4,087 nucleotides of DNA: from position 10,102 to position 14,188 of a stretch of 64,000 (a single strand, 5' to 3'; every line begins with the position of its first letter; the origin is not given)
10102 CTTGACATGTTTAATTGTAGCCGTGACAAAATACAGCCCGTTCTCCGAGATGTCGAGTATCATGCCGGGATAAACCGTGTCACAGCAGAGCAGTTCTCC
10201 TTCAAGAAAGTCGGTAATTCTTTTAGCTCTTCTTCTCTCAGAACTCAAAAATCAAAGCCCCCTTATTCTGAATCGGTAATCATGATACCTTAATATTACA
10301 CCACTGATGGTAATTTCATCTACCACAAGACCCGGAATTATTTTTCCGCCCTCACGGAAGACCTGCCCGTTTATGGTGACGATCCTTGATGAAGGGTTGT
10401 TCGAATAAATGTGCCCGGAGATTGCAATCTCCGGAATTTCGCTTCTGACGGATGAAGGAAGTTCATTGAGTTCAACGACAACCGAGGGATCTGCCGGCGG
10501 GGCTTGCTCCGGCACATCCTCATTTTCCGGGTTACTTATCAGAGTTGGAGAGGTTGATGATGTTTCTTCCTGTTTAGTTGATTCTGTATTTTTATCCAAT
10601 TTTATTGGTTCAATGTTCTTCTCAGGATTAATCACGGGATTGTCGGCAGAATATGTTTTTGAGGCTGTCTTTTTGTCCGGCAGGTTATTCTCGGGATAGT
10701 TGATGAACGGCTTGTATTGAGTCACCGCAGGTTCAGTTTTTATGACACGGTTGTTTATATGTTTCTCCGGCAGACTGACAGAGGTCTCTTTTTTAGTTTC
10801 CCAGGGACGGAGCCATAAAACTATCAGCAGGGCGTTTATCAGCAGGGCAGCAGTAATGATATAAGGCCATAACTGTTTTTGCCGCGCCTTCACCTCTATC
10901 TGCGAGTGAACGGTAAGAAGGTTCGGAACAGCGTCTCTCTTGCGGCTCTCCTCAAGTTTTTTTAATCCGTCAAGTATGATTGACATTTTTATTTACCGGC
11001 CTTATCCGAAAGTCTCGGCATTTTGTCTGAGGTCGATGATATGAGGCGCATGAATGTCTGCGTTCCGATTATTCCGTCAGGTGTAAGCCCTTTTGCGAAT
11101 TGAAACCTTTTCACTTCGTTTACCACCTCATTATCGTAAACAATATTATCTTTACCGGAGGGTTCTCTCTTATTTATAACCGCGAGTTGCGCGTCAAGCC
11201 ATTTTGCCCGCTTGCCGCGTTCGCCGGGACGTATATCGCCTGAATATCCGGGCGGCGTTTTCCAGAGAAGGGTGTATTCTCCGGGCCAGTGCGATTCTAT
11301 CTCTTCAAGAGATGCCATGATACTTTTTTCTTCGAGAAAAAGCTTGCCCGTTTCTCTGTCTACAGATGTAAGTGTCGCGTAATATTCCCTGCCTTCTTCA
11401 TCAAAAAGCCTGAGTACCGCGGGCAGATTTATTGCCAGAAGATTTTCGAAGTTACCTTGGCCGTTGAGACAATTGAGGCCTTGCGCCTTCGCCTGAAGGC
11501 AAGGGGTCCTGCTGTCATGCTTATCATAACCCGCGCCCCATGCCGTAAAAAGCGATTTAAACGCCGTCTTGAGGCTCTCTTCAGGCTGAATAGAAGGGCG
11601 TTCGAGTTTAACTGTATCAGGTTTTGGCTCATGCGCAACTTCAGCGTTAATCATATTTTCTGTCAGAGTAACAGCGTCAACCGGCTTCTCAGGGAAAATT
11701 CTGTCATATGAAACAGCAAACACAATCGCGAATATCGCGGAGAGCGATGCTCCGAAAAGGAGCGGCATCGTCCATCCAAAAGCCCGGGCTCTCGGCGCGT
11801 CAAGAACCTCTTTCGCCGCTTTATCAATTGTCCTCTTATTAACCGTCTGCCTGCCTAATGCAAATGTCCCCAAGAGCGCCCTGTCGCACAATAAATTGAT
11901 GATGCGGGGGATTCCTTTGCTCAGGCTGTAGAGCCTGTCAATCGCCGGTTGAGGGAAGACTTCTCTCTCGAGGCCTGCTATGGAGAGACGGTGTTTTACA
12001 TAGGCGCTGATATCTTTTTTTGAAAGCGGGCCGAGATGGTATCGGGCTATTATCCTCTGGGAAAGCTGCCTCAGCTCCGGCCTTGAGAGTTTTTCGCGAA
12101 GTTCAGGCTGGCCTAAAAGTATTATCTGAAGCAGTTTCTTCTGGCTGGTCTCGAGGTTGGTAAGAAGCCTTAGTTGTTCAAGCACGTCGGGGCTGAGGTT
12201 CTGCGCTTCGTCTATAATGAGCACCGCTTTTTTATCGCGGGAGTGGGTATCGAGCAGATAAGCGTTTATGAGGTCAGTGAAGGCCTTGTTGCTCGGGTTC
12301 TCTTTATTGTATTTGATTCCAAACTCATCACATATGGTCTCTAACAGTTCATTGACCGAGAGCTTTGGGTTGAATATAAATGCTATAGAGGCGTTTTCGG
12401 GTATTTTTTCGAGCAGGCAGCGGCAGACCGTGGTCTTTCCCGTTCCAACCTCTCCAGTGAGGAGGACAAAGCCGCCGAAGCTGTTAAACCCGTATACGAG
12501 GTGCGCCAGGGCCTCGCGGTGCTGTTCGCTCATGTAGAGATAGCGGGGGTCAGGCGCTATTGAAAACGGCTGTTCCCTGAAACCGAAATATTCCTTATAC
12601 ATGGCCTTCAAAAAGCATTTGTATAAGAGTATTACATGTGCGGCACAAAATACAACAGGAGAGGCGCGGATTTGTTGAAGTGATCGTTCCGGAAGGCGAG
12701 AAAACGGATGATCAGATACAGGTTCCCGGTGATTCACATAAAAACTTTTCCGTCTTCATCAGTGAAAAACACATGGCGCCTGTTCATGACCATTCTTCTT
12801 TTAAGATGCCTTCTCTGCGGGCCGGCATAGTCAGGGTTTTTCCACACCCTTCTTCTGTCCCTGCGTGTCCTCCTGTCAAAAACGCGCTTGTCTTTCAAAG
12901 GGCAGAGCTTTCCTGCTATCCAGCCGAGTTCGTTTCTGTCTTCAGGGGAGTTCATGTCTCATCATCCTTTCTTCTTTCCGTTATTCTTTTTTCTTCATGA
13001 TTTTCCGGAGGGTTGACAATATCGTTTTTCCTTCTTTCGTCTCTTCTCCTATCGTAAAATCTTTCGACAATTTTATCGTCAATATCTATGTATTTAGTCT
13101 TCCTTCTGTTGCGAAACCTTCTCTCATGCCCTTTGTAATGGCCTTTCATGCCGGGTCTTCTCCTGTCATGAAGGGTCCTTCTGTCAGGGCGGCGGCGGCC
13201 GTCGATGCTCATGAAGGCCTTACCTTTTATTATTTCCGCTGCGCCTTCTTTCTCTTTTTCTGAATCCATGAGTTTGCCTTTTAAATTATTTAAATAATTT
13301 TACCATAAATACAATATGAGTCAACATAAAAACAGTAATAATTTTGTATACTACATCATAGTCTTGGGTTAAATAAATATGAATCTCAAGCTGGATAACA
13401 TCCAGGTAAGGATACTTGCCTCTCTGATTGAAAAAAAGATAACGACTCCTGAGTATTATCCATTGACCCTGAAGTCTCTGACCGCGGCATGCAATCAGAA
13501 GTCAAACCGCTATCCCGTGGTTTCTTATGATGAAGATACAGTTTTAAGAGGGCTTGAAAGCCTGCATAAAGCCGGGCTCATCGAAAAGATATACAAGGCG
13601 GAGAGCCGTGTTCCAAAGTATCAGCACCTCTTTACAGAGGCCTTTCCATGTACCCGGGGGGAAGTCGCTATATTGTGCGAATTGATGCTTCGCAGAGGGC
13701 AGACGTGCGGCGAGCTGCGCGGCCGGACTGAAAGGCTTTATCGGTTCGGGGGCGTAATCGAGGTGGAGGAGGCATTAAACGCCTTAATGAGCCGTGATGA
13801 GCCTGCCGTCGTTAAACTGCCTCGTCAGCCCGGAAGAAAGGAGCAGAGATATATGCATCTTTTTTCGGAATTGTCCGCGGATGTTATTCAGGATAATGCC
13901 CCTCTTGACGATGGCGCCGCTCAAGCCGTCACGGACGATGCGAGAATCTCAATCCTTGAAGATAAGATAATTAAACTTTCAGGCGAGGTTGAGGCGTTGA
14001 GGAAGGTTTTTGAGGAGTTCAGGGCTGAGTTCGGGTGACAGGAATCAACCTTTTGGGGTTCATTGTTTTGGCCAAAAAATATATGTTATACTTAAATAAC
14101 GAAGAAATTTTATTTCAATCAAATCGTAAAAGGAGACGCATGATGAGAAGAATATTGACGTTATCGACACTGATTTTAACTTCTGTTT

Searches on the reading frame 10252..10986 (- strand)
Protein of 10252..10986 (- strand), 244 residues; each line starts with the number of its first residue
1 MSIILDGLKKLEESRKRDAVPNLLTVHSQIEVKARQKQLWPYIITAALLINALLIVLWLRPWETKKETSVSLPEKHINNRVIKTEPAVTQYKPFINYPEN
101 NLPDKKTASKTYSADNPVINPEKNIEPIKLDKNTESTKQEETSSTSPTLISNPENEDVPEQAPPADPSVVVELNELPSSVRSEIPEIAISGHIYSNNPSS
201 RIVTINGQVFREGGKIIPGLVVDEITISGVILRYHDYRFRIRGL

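Call 74: search_protein_families(library=pfam, proteins=[window:10252-10986:-], max_evalue=0.0001)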
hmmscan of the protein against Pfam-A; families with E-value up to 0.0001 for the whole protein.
window:10252-10986:- (244 aa): 1 family
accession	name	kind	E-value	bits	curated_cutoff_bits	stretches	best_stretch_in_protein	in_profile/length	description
PF16537.11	T2SSB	-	4.1e-20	71.6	28.4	1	184-241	1-58/60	Type II secretion system protein B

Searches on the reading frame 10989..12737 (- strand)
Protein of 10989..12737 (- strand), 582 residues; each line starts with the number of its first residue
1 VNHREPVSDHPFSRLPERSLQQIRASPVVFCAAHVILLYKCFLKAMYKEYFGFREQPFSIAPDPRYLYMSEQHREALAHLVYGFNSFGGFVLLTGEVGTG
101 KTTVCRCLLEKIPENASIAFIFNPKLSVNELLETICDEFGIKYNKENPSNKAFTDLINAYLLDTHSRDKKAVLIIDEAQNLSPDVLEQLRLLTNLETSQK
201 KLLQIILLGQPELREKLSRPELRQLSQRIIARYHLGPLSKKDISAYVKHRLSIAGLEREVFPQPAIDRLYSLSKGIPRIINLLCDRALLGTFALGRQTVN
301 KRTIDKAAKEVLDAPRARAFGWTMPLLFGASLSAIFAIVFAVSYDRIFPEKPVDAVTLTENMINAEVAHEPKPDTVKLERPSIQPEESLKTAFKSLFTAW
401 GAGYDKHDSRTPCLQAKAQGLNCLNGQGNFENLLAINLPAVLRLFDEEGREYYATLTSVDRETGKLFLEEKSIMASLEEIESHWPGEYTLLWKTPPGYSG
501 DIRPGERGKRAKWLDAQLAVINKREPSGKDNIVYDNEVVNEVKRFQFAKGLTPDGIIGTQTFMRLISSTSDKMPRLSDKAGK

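Call 74: search_protein_families(library=pfam, proteins=[window:10989-12737:-], max_evalue=0.0001)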
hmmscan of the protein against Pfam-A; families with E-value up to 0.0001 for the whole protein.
window:10989-12737:- (582 aa): 7 families
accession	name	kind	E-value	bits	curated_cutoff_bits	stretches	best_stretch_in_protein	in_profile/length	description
PF13401.12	AAA_22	-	1.3e-29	103.5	27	1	89-217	6-130/130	AAA domain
PF13191.12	AAA_16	-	4.4e-14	53.8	32.6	1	67-203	2-165/167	AAA ATPase domain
PF07728.20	AAA_5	-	6.1e-07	30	22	1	91-250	2-138/139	AAA domain (dynein-related subfamily)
PF01471.23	PG_binding_1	-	1.5e-06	28.7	23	1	511-565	5-57/57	Putative peptidoglycan binding domain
PF13245.12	AAA_19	-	2.9e-05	24.7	25.1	0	90-208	13-123/134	AAA domain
PF09848.15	SLFN-g3_helicase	-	6.9e-05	22.7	24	1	91-183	4-93/354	Schlafen group 3, DNA/RNA helicase domain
PF00004.35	AAA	-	9e-05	23.4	21.2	0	91-222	1-119/131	ATPase family associated with various cellular activities (AAA)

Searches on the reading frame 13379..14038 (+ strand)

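Call 74: search_protein_families(library=pfam, proteins=[window:13379-14038:+], max_evalue=0.0001)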
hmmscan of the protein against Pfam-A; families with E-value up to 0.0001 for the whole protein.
window:13379-14038:+ (219 aa): 1 family
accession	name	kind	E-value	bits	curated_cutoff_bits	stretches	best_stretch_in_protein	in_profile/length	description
PF04337.18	DUF480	-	5.1e-55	186.1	25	1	5-153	1-149/149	Protein of unknown function, DUF480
